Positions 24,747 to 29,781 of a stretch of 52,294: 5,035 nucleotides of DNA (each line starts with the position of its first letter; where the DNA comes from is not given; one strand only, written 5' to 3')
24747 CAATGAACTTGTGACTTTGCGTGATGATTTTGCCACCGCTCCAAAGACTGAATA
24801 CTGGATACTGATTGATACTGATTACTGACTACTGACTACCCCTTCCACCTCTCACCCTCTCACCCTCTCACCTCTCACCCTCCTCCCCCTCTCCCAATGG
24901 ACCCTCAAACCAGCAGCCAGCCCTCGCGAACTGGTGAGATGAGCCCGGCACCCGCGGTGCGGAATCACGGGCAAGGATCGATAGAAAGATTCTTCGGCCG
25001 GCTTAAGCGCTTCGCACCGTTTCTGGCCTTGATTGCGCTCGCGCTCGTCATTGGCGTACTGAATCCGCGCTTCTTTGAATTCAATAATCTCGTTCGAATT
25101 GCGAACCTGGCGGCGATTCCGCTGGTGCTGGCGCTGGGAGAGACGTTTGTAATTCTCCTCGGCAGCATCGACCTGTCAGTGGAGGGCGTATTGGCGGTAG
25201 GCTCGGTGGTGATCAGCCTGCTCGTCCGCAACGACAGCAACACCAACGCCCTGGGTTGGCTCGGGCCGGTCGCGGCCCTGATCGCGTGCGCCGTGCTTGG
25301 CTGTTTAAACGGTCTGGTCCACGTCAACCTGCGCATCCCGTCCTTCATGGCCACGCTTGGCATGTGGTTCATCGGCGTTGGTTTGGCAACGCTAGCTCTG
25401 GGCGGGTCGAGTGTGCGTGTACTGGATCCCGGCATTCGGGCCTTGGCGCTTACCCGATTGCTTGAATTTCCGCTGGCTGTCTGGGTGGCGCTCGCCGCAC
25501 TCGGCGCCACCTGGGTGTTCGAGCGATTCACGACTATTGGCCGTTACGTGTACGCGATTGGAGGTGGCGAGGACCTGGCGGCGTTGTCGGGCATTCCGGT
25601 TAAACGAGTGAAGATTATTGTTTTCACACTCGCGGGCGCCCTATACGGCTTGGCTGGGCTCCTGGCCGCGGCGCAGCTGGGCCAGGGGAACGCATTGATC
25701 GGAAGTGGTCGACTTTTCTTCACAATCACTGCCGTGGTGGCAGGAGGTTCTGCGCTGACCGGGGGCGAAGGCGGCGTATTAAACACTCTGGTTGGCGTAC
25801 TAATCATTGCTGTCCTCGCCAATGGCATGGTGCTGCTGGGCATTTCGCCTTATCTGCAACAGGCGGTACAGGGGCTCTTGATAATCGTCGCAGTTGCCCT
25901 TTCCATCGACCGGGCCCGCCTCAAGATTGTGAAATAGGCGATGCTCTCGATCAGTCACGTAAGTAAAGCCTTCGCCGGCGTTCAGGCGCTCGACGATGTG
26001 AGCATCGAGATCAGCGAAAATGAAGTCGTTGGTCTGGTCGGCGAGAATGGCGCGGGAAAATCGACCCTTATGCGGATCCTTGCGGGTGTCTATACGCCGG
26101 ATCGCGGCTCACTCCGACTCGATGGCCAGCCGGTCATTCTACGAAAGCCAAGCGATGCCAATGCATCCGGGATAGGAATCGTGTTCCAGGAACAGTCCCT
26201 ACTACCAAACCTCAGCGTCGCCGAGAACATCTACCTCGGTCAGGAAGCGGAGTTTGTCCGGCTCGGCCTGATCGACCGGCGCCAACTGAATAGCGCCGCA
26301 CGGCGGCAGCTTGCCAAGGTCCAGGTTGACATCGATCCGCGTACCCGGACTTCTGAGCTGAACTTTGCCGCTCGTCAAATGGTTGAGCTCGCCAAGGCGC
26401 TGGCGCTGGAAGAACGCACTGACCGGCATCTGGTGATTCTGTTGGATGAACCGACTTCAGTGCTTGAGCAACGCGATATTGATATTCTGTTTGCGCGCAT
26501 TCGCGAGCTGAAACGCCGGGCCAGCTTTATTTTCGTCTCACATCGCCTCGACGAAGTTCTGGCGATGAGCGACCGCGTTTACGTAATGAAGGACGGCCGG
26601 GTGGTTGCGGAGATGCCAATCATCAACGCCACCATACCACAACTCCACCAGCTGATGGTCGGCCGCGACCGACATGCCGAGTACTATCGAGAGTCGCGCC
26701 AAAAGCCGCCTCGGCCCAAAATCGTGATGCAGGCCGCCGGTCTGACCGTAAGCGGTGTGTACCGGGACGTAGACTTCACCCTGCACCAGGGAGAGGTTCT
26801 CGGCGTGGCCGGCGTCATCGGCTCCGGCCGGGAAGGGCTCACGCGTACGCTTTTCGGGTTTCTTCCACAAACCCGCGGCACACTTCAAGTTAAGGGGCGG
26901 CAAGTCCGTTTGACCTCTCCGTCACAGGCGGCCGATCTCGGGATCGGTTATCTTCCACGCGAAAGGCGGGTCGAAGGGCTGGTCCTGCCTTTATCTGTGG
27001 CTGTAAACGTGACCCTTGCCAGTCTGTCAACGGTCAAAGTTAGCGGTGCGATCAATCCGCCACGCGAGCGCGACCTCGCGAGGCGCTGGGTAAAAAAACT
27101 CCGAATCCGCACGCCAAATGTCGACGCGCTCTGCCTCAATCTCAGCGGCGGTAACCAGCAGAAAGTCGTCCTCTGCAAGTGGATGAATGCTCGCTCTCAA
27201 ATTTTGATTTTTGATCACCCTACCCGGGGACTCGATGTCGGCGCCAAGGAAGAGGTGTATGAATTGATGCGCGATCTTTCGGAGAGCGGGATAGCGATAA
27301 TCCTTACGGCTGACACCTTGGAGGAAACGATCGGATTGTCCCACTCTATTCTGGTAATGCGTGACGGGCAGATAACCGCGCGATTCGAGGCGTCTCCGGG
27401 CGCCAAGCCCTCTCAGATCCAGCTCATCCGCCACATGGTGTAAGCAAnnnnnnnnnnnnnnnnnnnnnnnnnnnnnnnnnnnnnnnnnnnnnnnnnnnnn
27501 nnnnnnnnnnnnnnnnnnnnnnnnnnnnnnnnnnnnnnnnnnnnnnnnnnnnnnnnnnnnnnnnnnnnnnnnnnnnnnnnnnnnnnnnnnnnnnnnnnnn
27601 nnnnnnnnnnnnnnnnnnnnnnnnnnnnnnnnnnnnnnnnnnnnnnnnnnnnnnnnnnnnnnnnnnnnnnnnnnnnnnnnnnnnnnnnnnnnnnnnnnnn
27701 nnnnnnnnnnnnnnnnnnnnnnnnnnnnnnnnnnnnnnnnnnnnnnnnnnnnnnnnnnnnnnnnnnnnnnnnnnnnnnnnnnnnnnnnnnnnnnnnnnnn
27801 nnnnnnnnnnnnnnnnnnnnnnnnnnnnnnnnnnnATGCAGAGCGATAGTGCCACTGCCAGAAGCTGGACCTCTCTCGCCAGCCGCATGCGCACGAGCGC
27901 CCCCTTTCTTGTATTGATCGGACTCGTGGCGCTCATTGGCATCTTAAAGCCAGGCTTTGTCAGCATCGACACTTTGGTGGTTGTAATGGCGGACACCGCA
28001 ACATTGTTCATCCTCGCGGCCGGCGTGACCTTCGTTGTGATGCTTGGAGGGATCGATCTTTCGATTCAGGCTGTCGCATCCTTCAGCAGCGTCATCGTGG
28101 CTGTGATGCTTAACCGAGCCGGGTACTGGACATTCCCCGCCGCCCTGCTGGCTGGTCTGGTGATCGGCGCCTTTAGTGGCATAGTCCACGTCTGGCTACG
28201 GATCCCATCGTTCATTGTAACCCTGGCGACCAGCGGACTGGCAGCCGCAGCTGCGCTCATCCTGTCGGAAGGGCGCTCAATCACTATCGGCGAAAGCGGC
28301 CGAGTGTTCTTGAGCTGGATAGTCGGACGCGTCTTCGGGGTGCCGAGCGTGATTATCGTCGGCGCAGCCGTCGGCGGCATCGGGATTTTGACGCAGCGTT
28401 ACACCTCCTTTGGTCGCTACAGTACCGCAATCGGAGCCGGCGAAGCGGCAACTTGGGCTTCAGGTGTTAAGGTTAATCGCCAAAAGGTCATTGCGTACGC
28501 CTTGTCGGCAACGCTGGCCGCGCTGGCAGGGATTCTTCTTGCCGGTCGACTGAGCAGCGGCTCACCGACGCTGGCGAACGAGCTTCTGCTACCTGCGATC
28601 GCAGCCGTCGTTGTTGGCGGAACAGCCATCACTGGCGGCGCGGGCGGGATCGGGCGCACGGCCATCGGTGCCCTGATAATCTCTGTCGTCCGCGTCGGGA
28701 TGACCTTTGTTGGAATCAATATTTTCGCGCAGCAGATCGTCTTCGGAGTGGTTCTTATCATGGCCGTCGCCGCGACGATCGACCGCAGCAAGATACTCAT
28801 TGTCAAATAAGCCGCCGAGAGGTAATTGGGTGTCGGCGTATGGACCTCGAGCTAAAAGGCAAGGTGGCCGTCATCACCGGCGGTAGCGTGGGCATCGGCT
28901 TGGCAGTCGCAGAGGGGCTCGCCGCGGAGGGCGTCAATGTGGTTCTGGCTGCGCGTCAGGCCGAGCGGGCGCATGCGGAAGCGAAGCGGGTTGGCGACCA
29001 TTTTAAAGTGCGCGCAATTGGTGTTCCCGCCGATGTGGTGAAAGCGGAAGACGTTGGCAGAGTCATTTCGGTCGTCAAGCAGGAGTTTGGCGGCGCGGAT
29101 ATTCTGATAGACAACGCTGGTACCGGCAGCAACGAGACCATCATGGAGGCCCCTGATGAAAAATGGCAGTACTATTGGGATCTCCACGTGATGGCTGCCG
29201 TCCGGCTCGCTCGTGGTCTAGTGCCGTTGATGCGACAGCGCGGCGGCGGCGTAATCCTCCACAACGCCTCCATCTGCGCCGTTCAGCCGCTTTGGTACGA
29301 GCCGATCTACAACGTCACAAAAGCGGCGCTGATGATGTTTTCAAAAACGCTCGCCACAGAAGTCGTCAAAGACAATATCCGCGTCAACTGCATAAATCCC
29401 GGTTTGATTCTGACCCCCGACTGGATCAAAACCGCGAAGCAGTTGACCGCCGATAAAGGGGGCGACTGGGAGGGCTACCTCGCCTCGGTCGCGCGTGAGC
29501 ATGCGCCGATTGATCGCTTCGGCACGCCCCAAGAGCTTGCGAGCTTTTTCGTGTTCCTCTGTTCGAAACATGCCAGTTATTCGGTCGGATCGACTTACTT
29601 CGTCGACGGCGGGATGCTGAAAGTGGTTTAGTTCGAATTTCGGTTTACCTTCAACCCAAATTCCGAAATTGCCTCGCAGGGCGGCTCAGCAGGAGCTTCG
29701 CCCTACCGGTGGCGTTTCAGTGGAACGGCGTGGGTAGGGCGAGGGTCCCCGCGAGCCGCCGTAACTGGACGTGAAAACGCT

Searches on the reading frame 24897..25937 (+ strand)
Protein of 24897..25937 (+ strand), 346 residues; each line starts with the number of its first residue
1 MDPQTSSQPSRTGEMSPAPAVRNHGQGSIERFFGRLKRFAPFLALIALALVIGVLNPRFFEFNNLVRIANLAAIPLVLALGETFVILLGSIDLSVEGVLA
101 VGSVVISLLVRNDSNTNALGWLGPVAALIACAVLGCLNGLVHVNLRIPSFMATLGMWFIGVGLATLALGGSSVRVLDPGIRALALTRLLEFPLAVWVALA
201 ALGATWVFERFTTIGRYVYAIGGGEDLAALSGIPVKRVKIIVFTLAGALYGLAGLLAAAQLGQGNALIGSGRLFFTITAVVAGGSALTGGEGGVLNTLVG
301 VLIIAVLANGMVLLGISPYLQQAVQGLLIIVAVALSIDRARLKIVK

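Call 10: search_protein_families(library=pfam, proteins=[window:24897-25937:+], max_evalue=0.001)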
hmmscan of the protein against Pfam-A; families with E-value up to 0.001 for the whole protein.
window:24897-25937:+ (346 aa): 1 family
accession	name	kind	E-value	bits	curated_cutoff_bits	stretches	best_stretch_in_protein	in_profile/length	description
PF02653.21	BPD_transp_2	-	1e-31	110.5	26.8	1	65-333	2-269/269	Branched-chain amino acid transport system / permease component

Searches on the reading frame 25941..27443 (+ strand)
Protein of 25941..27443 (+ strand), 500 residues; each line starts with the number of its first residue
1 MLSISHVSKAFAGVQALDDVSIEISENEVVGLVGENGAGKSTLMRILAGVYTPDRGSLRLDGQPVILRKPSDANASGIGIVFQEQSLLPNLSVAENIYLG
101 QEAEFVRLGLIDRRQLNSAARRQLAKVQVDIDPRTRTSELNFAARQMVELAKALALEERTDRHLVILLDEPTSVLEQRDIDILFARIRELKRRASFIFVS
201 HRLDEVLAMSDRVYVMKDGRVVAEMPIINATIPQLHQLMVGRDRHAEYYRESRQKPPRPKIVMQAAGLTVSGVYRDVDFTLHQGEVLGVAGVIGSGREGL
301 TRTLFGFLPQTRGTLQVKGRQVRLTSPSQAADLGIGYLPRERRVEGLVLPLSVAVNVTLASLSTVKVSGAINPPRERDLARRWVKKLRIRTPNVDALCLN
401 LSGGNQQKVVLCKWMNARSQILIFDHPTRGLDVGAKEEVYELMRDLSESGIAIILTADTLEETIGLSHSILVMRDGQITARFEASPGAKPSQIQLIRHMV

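Call 61: search_protein_families(library=pfam, proteins=[window:25941-27443:+], max_evalue=0.00001)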
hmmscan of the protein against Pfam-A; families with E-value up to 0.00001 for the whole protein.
window:25941-27443:+ (500 aa): 3 families
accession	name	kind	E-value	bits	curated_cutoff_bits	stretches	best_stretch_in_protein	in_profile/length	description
PF00005.33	ABC_tran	-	4e-43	147.7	25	2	17-173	1-137/137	ABC transporter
PF13304.12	AAA_21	-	2e-09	38.4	27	0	30-49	2-21/304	AAA domain, putative AbiEii toxin, Type IV TA system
PF02463.25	SMC_N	-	3.3e-07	30.4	40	1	26-215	23-211/220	RecF/RecN/SMC N terminal domain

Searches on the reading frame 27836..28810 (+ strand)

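Call 61: search_protein_families(library=pfam, proteins=[window:27836-28810:+], max_evalue=0.00001)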
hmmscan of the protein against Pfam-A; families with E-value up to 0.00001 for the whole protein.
window:27836-28810:+ (324 aa): 1 family
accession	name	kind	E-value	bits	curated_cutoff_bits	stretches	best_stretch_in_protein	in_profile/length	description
PF02653.21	BPD_transp_2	-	2.5e-24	86.3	26.8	1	50-310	5-268/269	Branched-chain amino acid transport system / permease component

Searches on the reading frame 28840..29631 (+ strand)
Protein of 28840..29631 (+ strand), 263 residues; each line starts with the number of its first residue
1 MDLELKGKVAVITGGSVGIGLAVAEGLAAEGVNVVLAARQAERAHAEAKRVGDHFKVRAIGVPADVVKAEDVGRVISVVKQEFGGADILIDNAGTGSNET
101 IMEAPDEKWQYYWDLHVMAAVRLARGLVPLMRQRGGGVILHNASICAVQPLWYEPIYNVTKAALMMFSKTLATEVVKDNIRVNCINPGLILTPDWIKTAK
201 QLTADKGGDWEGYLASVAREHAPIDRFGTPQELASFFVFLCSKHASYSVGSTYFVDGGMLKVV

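Call 61: search_protein_families(library=pfam, proteins=[window:28840-29631:+], max_evalue=0.00001)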
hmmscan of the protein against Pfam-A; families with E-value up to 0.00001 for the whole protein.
window:28840-29631:+ (263 aa): 3 families
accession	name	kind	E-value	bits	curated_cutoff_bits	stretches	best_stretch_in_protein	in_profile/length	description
PF13561.12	adh_short_C2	-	8.3e-49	166.7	27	1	18-259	7-235/236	Enoyl-(Acyl carrier protein) reductase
PF00106.31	adh_short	-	1.8e-44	152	26.6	1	8-195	1-187/195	short chain dehydrogenase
PF08659.16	KR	-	1.1e-07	32.4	22.6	1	11-124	4-120/180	KR domain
